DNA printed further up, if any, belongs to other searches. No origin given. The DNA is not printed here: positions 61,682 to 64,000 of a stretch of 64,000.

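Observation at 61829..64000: TadG-like pilus protein with an enzyme-like domain inserted in its Tad domain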

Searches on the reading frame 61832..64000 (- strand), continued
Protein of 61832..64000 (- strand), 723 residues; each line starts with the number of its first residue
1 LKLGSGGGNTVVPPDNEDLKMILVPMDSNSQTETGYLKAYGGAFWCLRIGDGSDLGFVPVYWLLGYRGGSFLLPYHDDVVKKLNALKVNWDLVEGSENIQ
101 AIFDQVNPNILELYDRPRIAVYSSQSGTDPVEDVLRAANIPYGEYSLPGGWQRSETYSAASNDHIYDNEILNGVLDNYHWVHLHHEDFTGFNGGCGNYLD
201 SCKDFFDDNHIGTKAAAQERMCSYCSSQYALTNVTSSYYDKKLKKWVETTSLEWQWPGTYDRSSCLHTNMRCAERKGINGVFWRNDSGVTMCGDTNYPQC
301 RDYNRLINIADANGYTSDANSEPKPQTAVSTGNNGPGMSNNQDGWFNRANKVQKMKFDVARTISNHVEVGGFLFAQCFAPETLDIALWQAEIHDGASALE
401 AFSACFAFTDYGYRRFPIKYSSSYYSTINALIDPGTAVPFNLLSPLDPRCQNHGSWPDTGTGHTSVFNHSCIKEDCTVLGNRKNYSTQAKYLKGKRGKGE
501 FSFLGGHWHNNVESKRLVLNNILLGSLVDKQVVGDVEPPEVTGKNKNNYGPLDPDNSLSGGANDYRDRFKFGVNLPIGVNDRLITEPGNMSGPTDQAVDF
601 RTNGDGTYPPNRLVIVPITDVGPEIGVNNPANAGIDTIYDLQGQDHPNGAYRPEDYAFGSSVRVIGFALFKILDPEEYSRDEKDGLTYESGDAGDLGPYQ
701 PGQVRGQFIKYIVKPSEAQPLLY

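Call 38: predict_structure(alignment_id=A1)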
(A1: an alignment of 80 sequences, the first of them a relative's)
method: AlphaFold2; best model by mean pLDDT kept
length: 907 residues; sequences in the alignment: 80
mean_pLDDT: 89.7   pTM: 0.65
mean pLDDT of the five models: 89.7, 89.1, 88.4, 87.7, 86.8
residues with pLDDT >= 90: 615; 70-90: 239; 50-70: 34; < 50: 19
segments of 3 or more residues with pLDDT < 50: 1-12, 191-195
pLDDT, mean of each block of 10 residues (from residue 1): 38 62 85 86 86 87 75 86 94 91 85 89 81 82 73 95 86 93 91 49 90 95 98 87 93 94 96 94 87 89 92 96 98 95 97 97 95 92 95 91 96 94 95 94 94 95 95 90 91 97 94 79 89 97 98 97 96 98 97 93 85 90 94 87 94 98 96 98 97 95 96 82 66 93 85 89 94 88 91 90 96 92 93 94 97 95 70 78 90 95 82
secondary structure, 60 per line:
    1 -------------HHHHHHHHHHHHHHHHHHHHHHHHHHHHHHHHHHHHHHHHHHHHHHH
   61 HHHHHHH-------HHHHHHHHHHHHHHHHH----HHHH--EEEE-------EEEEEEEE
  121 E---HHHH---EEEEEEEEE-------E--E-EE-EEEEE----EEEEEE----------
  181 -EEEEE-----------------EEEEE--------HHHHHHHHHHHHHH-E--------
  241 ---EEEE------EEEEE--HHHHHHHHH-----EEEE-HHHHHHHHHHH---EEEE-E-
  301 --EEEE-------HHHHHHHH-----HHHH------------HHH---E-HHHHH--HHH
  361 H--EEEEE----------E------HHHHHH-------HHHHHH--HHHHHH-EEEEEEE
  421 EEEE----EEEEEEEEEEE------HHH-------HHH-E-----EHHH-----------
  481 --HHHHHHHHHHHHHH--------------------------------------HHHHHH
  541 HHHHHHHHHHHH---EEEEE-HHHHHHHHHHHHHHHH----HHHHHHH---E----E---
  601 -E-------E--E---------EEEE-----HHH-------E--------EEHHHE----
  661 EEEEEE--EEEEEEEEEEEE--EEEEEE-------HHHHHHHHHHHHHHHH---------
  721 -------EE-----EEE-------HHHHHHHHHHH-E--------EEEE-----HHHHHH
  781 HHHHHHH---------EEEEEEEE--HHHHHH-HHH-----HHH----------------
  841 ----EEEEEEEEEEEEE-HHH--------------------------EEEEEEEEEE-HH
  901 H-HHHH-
elements in order (helices of 4 or more, strands of 3 or more residues): H14-67 H75-91 H96-99 E102-105 E113-121 H125-128 E132-140 E156-160 E165-170 E182-186 E204-208 H217-230 E244-247 E254-258 H261-269 E275-278 H280-290 E294-297 E303-306 H314-321 H327-330 H351-355 H358-361 E364-368 H386-391 H399-404 H407-412 E414-424 E429-439 H483-496 H535-552 E556-560 H562-577 H582-588 E623-626 E661-666 E669-680 E683-688 H696-711 E735-737 H745-755 E766-769 H775-787 E797-804 H807-812 E845-857 E888-897 H903-906

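Call 40: fold_search(model_id=the predicted structure, library=pdb)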
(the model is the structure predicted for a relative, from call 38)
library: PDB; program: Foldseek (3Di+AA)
matches with E <= 10: 231; with E <= 0.001: 3
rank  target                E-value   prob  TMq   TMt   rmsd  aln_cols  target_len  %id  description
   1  2gk3_E                4.9e-04  1.00  0.12  0.36   6.9       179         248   10  Cytoplasmic Protein STM3548 from Salmonella typhimurium (released 2006-05-02)
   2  2gk3_A                6.8e-04  1.00  0.12  0.37   6.2       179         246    9  Cytoplasmic Protein STM3548 from Salmonella typhimurium (released 2006-05-02)
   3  4uzs_B                6.8e-04  1.00  0.10  0.14   7.6       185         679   14  Crystal structure of Bifidobacterium bifidum beta-galactosidase (released 2015-09-30)
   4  5xb7_E                1.1e-03  1.00  0.11  0.14   8.9       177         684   12  GH42 alpha-L-arabinopyranosidase from Bifidobacterium animalis subsp. lactis Bl-04 (released 2017-11-01)
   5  5xb7_F                1.2e-03  1.00  0.11  0.14   6.7       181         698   12  GH42 alpha-L-arabinopyranosidase from Bifidobacterium animalis subsp. lactis Bl-04 (released 2017-11-01)
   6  4uzs_C                1.4e-03  1.00  0.11  0.14   7.5       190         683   14  Crystal structure of Bifidobacterium bifidum beta-galactosidase (released 2015-09-30)
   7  5xb7_D                1.8e-03  1.00  0.11  0.15   4.4       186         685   13  GH42 alpha-L-arabinopyranosidase from Bifidobacterium animalis subsp. lactis Bl-04 (released 2017-11-01)
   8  8ibt_A                1.8e-03  1.00  0.10  0.13   7.4       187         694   13  Crystal structure of GH42 beta-galactosidase BiBga42A from Bifidobacterium longum subspecies infantis E318S mutant in  (released 2023-06-07)
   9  4ucf_A                2.1e-03  1.00  0.10  0.13   7.7       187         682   12  Crystal structure of Bifidobacterium bifidum beta-galactosidase in complex with alpha-galactose (released 2016-01-20)
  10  5xb7_A                2.2e-03  1.00  0.11  0.14   6.7       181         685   12  GH42 alpha-L-arabinopyranosidase from Bifidobacterium animalis subsp. lactis Bl-04 (released 2017-11-01)
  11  3fij_D                2.3e-03  0.99  0.12  0.40   7.6       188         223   12  Crystal structure of a uncharacterized protein lin1909 (released 2009-01-13)
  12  4uzs_A                2.8e-03  1.00  0.10  0.13   7.7       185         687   14  Crystal structure of Bifidobacterium bifidum beta-galactosidase (released 2015-09-30)
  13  4ucf_C                2.8e-03  0.99  0.10  0.13   7.5       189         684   13  Crystal structure of Bifidobacterium bifidum beta-galactosidase in complex with alpha-galactose (released 2016-01-20)
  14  8ibr                  3.0e-03  0.99  0.10  0.12   7.8       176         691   12  Crystal structure of GH42 beta-galactosidase BiBga42A from Bifidobacterium longum subspecies infantis in complex with gl (released 2023-06-07)
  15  8ibt_B                3.0e-03  0.99  0.10  0.12   8.2       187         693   14  Crystal structure of GH42 beta-galactosidase BiBga42A from Bifidobacterium longum subspecies infantis E318S mutant in  (released 2023-06-07)
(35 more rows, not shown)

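Call 41: search_protein_families(library=ncbifam, proteins=[P0076, P0104, P0119], max_evalue=1)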
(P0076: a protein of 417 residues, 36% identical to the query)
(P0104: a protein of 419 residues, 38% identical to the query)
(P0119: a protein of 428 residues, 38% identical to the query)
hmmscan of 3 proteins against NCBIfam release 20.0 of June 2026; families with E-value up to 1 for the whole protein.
P0076 (417 aa): 0 families

P0104 (419 aa): 0 families

P0119 (428 aa): 1 family
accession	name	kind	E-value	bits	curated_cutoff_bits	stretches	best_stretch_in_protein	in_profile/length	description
TIGR01295.2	PedC_BrcD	equivalog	0.17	11.8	120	1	298-344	98-144/152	PedC/BrcD family bacteriocin maturation disulfide isomerase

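Call 49: search_solved_structures(query=A3, max_evalue=10, show_alignments=2)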
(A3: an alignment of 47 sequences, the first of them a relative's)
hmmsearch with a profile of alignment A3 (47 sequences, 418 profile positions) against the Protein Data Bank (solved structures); distinct sequences matched with E-value up to 10: 0.

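Call 52: list_cluster_members(proteins=[P0076, P0104, P0119, P0093, P0113, P0172, P0175, P0180, P0177, P0157])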
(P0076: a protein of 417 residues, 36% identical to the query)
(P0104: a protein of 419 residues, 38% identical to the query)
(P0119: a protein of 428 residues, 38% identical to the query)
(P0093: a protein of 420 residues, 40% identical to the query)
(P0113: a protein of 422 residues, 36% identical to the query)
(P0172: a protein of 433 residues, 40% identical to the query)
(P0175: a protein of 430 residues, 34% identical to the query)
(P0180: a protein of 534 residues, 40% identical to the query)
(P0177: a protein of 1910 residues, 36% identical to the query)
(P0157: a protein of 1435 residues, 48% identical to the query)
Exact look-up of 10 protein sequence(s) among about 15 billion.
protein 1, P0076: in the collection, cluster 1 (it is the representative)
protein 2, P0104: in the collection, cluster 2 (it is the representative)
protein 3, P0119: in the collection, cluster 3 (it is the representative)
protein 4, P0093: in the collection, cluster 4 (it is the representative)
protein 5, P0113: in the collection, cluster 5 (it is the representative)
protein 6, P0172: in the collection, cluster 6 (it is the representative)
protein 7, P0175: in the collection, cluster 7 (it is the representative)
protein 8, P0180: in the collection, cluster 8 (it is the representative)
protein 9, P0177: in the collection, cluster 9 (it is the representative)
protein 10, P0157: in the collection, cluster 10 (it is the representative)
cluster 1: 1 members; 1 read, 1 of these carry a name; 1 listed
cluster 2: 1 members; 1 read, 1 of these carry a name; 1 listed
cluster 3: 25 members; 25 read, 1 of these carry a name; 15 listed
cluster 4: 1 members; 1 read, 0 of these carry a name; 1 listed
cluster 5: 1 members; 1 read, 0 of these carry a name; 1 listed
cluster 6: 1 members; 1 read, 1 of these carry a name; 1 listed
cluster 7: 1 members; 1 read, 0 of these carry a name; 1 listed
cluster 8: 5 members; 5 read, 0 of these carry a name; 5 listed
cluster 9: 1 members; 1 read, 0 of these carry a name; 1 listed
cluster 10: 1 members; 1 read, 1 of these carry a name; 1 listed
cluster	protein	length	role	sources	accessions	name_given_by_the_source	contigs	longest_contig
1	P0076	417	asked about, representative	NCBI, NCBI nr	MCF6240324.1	MAG: asparagine synthetase B [Bacteroidales bacterium] | asparagine synthetase B [Bacteroidales bacterium]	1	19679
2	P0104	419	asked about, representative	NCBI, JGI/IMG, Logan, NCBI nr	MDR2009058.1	MAG: asparagine synthetase B [Bacteroidales bacterium] | hypothetical protein | asparagine synthetase B [Bacteroidales bacterium]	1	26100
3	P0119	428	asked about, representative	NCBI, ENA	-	-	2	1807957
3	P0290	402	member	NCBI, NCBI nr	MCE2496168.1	MAG: asparagine synthetase B [Flavobacteriales bacterium] | asparagine synthetase B [Flavobacteriales bacterium]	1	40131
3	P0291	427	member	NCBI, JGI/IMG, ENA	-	-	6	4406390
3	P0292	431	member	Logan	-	-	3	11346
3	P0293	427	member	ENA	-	-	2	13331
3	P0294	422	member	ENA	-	-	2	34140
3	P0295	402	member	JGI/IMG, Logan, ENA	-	-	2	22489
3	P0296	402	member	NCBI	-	-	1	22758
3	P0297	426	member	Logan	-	-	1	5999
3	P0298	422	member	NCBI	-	-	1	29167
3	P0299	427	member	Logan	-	-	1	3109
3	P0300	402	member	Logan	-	-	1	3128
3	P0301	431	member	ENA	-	-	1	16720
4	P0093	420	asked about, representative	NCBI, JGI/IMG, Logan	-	-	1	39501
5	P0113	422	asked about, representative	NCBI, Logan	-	-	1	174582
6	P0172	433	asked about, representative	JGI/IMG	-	hypothetical protein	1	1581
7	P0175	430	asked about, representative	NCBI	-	-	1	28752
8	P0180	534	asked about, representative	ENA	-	-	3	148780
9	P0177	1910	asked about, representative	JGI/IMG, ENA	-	-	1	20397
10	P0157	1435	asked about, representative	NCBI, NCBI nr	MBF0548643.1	MAG: hypothetical protein HQM08_29705 [Candidatus Riflebacteria bacterium] | hypothetical protein [Candidatus Riflebacteria bacterium]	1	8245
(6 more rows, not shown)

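Call 73: find_encoding_contigs(protein=P0013, flank=10000, max_places=1)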
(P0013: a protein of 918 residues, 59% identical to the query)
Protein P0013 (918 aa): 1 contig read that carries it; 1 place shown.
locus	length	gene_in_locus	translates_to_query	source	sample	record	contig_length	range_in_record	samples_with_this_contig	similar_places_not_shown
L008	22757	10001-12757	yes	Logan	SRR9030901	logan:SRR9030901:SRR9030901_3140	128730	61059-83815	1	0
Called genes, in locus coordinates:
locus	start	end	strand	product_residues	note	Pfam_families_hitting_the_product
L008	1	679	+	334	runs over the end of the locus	PF16976:RcpC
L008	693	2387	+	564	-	PF04972:BON (faint), PF00263:Secretin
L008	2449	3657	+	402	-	PF00072:Response_reg, PF00142:Fer4_NifH (faint), PF01656:CbiA, PF02374:ArsA_ATPase (weak), PF06564:CBP_BcsQ (weak), PF09140:MipZ (weak), PF10609:ParA, PF13614:AAA_31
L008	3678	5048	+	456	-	PF00437:T2SSE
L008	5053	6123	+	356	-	PF00482:T2SSF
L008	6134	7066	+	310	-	PF00482:T2SSF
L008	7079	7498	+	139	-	PF02643:DUF192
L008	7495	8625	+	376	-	PF09430:EMC7_beta-sandw (faint), PF13620:CarboxypepD_reg, PF13715:CarbopepD_reg_2 (weak)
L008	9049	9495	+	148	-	PF07811:TadE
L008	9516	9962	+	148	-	PF07811:TadE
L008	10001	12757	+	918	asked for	PF13400:Tad (weak)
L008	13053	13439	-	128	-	PF01042:Ribonuc_L-PSP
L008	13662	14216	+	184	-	-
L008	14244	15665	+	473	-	-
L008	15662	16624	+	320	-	-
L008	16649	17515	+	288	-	PF01678:DAP_epimerase, PF26317:CntK_N (faint), PF01678:DAP_epimerase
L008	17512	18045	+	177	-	PF01871:AMMECR1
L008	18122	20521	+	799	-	-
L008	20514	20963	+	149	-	-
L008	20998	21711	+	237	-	-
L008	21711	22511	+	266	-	-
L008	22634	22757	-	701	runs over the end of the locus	PF01138:RNase_PH, PF03725:RNase_PH_C, PF03726:PNPase (weak), PF01138:RNase_PH, PF00013:KH_1, PF00575:S1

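Call 74: find_encoding_contigs(protein=P0062, flank=10000, max_places=1)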
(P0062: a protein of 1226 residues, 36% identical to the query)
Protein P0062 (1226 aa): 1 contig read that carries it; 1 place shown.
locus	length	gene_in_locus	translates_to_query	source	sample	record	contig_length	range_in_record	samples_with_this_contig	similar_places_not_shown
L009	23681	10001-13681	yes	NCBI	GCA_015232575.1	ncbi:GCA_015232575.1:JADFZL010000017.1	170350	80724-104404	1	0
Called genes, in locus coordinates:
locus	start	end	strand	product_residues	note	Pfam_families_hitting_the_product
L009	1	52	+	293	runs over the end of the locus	-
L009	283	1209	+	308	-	-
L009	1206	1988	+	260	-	-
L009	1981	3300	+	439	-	PF00919:UPF0004, PF04055:Radical_SAM, PF01938:TRAM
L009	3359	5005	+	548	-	PF00069:Pkinase, PF07714:PK_Tyr_Ser-Thr, PF03109:ABC1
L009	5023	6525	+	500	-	PF00498:FHA, PF16697:Yop-YscD_cpl, PF01590:GAF, PF13185:GAF_2, PF13492:GAF_3, PF00990:GGDEF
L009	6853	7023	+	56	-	-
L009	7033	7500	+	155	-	PF01928:CYTH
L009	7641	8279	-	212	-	PF00730:HhH-GPD, PF00633:HHH (weak)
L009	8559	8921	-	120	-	-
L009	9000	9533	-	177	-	-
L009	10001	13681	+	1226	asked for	PF13400:Tad (weak)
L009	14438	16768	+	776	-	PF00270:DEAD, PF04851:ResIII (weak), PF00271:Helicase_C, PF25399:DeaD_dimer, PF03880:DbpA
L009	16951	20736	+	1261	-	PF02837:Glyco_hydro_2_N, PF22666:Glyco_hydro_2_N2 (weak), PF00703:Glyco_hydro_2, PF02836:Glyco_hydro_2_C, PF13385:Laminin_G_3, PF02836:Glyco_hydro_2_C (weak), PF16353:LacZ_4, PF02929:Bgal_small_N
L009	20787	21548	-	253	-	-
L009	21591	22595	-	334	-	PF03372:Exo_endo_phos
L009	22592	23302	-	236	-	PF00702:Hydrolase, PF12710:HAD, PF13419:HAD_2, PF13242:Hydrolase_like (weak)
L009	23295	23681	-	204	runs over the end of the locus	-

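Call 75: find_encoding_contigs(protein=P0069, flank=10000, max_places=1)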
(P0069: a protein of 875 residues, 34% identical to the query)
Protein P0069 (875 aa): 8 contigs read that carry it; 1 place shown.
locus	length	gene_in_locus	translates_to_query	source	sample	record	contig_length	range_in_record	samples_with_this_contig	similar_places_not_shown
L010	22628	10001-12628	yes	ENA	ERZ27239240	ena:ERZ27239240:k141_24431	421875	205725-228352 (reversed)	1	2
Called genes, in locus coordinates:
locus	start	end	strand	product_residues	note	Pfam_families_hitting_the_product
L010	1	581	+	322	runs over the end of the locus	PF16976:RcpC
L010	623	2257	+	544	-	PF04972:BON (weak), PF00263:Secretin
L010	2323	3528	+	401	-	PF00072:Response_reg, PF01656:CbiA, PF02374:ArsA_ATPase (faint), PF06564:CBP_BcsQ (faint), PF10609:ParA, PF13614:AAA_31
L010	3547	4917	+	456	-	PF00437:T2SSE, PF27713:UCP018868 (weak)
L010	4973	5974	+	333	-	PF00482:T2SSF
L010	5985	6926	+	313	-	PF00482:T2SSF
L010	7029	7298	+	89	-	PF02643:DUF192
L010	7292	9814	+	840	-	PF22904:NOMO1-like_2nd (faint), PF07495:Y_Y_Y (faint), PF09430:EMC7_beta-sandw (faint), PF13715:CarbopepD_reg_2 (faint), PF17210:SdrD_B (faint), PF17802:SpaA (faint), PF23193:NOMO_3rd (faint), PF13620:CarboxypepD_reg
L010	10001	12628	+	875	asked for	-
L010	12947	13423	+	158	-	PF07811:TadE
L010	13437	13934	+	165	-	PF07811:TadE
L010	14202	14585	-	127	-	PF01042:Ribonuc_L-PSP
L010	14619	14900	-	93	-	PF12441:CopG_antitoxin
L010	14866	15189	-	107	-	PF04365:BrnT_toxin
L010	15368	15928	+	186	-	-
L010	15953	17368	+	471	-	-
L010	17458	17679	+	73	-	-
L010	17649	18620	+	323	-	-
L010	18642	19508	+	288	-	PF01678:DAP_epimerase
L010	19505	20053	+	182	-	PF01871:AMMECR1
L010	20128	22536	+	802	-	-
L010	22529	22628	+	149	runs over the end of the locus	-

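Call 76: find_encoding_contigs(protein=P0067, flank=10000, max_places=1)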
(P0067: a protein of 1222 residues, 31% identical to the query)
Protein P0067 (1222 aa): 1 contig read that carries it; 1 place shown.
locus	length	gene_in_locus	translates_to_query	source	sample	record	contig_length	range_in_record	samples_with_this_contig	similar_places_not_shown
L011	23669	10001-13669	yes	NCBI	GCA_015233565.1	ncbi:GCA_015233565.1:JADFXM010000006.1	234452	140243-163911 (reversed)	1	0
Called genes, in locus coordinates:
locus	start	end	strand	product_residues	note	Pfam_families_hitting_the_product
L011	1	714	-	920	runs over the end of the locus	PF05226:CHASE2, PF00211:Guanylate_cyc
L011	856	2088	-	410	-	PF00515:TPR_1 (faint), PF07719:TPR_2 (faint), PF13174:TPR_6 (faint)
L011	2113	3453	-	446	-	-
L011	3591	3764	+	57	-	-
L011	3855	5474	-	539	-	PF02985:HEAT (faint), PF13646:HEAT_2, PF00023:Ank (faint), PF13606:Ank_3 (faint), PF13637:Ank_4 (faint), PF12796:Ank_2, PF13857:Ank_5 (weak)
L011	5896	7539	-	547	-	-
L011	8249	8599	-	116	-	-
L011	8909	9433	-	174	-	-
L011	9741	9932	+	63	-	-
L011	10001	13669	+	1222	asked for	PF13400:Tad (weak)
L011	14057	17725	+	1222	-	-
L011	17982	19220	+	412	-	PF13400:Tad (faint)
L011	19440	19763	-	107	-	PF12675:DUF3795 (faint)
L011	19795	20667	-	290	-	PF01545:Cation_efflux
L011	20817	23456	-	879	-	PF00989:PAS (faint), PF13188:PAS_8 (faint), PF08448:PAS_4 (weak), PF13426:PAS_9 (faint), PF00512:HisKA, PF02518:HATPase_c, PF00072:Response_reg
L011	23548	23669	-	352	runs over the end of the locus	PF04055:Radical_SAM (weak), PF20903:SPL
